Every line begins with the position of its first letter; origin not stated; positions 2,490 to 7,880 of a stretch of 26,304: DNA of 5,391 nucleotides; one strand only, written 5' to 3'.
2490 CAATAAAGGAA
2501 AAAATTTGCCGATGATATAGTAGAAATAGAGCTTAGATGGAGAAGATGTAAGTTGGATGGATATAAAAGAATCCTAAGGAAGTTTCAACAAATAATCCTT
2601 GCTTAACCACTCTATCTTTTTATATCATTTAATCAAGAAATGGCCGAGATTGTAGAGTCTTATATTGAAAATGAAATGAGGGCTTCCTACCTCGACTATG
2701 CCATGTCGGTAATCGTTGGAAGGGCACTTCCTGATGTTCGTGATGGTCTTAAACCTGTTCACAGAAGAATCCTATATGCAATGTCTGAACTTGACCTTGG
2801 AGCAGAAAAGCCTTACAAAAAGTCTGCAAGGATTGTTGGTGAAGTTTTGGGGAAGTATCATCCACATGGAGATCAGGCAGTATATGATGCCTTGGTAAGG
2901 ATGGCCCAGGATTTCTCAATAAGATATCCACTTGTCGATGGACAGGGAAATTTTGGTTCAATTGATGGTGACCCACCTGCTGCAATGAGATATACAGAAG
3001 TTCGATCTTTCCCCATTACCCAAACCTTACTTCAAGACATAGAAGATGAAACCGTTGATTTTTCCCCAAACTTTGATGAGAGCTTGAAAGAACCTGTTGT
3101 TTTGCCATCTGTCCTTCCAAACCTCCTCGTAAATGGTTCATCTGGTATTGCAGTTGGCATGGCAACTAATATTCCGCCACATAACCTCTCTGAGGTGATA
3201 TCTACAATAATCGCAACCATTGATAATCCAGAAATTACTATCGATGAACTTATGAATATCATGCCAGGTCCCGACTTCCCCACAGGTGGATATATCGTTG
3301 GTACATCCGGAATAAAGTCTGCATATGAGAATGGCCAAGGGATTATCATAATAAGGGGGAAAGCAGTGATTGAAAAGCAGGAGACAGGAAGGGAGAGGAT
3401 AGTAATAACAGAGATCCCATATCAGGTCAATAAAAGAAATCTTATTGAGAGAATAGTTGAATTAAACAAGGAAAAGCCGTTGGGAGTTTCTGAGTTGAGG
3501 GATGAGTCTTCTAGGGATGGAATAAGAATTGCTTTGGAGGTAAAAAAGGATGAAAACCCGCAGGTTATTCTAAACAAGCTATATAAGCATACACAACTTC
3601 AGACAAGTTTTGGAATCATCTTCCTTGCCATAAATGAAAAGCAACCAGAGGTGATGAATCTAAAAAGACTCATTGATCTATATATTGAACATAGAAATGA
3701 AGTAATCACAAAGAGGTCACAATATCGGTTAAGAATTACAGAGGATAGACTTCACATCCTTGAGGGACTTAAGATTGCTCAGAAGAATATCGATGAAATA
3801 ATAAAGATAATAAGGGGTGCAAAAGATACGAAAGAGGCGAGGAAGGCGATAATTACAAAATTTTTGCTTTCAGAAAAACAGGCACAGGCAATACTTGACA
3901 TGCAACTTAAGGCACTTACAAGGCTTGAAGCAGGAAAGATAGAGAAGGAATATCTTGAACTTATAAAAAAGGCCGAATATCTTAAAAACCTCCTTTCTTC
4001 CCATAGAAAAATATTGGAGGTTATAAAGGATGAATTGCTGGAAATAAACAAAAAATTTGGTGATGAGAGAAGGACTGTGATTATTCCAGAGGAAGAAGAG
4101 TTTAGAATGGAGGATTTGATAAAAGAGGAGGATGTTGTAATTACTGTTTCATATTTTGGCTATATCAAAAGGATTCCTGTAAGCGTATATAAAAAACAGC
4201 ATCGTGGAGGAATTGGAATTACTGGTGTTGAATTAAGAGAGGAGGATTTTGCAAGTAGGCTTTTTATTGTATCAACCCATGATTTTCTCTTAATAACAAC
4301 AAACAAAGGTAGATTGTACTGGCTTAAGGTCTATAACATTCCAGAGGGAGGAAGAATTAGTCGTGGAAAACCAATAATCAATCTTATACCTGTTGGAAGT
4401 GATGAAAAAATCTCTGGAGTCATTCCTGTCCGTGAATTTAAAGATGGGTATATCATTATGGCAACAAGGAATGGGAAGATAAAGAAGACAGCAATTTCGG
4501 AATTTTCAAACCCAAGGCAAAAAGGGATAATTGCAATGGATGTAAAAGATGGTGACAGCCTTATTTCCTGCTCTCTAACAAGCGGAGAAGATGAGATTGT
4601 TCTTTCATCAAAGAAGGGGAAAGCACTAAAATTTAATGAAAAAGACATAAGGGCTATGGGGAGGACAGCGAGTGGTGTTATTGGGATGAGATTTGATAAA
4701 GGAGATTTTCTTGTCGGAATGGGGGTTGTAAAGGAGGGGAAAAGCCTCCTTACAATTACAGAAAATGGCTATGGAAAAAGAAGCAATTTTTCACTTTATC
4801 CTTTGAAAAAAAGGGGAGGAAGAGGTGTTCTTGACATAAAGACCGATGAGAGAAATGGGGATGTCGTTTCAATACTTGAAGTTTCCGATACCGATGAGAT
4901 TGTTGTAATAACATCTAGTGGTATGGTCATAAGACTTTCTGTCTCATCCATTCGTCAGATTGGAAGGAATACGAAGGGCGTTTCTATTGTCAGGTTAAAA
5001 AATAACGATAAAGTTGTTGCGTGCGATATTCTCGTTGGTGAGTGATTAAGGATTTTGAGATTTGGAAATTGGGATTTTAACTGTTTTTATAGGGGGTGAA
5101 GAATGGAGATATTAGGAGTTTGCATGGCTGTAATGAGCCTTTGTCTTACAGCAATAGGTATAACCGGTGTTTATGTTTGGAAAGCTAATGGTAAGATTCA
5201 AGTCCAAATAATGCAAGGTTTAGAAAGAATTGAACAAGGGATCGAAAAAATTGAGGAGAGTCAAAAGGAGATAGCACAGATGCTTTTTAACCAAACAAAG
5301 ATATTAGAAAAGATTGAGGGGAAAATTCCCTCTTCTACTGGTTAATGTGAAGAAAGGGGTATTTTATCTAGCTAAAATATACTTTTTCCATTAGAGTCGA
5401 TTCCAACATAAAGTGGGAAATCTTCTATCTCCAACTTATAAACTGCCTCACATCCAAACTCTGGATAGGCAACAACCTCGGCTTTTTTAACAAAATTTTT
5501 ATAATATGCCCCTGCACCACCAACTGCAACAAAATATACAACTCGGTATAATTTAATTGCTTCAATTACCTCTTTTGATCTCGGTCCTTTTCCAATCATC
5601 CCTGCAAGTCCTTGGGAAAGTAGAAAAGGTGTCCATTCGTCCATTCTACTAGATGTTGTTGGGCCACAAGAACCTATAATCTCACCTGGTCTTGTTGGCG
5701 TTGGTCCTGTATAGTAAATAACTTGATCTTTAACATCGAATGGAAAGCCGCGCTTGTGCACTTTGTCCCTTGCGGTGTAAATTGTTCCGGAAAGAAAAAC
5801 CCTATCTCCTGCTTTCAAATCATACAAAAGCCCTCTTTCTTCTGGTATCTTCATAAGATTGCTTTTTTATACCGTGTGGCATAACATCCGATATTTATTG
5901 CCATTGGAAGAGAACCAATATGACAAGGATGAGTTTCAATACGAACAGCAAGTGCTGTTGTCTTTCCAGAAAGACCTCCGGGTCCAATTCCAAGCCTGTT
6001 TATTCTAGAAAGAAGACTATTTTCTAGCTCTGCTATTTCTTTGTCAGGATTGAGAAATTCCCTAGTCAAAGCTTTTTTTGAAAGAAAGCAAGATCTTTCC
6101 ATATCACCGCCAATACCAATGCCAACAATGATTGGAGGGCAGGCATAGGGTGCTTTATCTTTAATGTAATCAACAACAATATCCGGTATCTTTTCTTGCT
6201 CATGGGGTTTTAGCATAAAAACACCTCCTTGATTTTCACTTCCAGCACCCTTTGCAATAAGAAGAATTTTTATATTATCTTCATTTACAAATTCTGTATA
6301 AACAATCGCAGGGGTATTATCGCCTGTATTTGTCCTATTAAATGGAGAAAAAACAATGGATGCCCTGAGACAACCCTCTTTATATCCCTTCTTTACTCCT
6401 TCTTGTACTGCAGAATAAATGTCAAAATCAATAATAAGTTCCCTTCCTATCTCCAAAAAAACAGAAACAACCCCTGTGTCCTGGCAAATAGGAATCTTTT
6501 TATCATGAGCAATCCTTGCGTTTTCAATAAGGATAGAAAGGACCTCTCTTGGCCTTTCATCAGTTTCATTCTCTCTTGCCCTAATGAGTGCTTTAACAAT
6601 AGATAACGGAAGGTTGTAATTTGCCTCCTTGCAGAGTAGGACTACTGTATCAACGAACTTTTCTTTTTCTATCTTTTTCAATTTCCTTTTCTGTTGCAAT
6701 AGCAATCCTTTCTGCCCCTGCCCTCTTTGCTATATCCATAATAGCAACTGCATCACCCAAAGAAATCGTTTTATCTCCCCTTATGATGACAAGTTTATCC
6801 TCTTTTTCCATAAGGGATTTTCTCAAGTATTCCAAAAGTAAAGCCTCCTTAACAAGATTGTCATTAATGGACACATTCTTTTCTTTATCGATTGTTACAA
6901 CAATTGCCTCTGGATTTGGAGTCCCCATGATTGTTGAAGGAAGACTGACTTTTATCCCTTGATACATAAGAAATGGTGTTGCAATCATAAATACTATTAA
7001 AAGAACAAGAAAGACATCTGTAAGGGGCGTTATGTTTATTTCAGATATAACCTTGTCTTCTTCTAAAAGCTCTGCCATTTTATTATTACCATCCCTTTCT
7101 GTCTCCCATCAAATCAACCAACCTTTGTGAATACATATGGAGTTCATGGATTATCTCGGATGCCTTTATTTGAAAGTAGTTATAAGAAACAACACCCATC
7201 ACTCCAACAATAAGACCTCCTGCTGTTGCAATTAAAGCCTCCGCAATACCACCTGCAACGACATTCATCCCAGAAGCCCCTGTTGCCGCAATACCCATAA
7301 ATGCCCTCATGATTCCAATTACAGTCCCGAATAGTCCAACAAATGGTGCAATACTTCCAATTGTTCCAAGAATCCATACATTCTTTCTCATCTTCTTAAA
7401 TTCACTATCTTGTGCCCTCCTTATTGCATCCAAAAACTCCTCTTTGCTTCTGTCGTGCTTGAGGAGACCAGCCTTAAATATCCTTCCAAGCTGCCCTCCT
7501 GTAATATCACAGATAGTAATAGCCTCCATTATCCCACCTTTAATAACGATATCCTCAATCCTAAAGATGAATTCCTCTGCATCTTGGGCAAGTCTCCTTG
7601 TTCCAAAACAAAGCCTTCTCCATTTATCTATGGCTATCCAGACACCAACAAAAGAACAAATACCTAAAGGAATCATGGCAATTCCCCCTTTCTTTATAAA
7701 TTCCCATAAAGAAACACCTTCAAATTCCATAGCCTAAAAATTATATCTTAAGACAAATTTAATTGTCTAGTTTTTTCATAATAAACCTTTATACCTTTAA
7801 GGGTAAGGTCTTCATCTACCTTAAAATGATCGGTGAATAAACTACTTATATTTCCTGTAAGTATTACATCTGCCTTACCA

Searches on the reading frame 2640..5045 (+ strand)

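Call 26: search_protein_families(library=pfam, proteins=[window:2640-5045:+], max_evalue=0.001)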
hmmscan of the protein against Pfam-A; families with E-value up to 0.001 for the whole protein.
window:2640-5045:+ (801 aa): 2 families
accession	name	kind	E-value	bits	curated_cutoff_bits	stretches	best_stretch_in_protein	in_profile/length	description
PF00521.26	DNA_topoisoIV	-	9.7e-166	552.3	31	1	28-466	1-431/432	DNA gyrase/topoisomerase IV, subunit A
PF03989.18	DNA_gyraseA_C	-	3.3e-70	231.7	27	6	752-796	1-45/48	DNA gyrase C-terminal domain, beta-propeller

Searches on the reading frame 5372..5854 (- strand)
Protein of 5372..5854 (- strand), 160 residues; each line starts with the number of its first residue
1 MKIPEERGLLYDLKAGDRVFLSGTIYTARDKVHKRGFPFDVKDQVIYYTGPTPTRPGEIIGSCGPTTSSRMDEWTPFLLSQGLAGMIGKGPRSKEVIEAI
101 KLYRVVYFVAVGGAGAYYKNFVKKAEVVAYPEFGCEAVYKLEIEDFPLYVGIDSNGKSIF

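Call 26: search_protein_families(library=pfam, proteins=[window:5372-5854:-], max_evalue=0.001)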
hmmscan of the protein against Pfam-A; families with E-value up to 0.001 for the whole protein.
window:5372-5854:- (160 aa): 1 family
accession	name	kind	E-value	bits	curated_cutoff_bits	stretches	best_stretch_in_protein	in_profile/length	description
PF05683.17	Fumerase_C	-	1.6e-49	168.4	22.2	1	10-160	40-202/205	Fumarase C-terminus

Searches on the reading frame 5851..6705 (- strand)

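Call 26: search_protein_families(library=pfam, proteins=[window:5851-6705:-], max_evalue=0.001)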
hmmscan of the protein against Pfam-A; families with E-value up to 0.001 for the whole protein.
window:5851-6705:- (284 aa): 1 family
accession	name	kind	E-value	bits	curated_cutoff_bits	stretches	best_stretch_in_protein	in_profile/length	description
PF05681.19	Fumerase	-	1.7e-93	313.3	25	1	20-282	3-269/270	Fumarate hydratase (Fumerase)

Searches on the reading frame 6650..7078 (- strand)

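Call 26: search_protein_families(library=pfam, proteins=[window:6650-7078:-], max_evalue=0.001)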
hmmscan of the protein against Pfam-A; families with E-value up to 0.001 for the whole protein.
window:6650-7078:- (142 aa): 1 family
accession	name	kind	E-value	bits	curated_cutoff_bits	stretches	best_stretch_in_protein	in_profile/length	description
PF02472.21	ExbD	-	2.3e-26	92.8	25.4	1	11-131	5-127/128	Biopolymer transport protein ExbD/TolR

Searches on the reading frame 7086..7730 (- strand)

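Call 26: search_protein_families(library=pfam, proteins=[window:7086-7730:-], max_evalue=0.001)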
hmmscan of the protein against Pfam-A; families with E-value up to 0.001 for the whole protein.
window:7086-7730:- (214 aa): 1 family
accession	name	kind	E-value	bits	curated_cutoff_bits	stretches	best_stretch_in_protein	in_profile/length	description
PF01618.21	MotA_ExbB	-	7.9e-32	110.1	22.9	1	81-198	6-126/127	MotA/TolQ/ExbB proton channel family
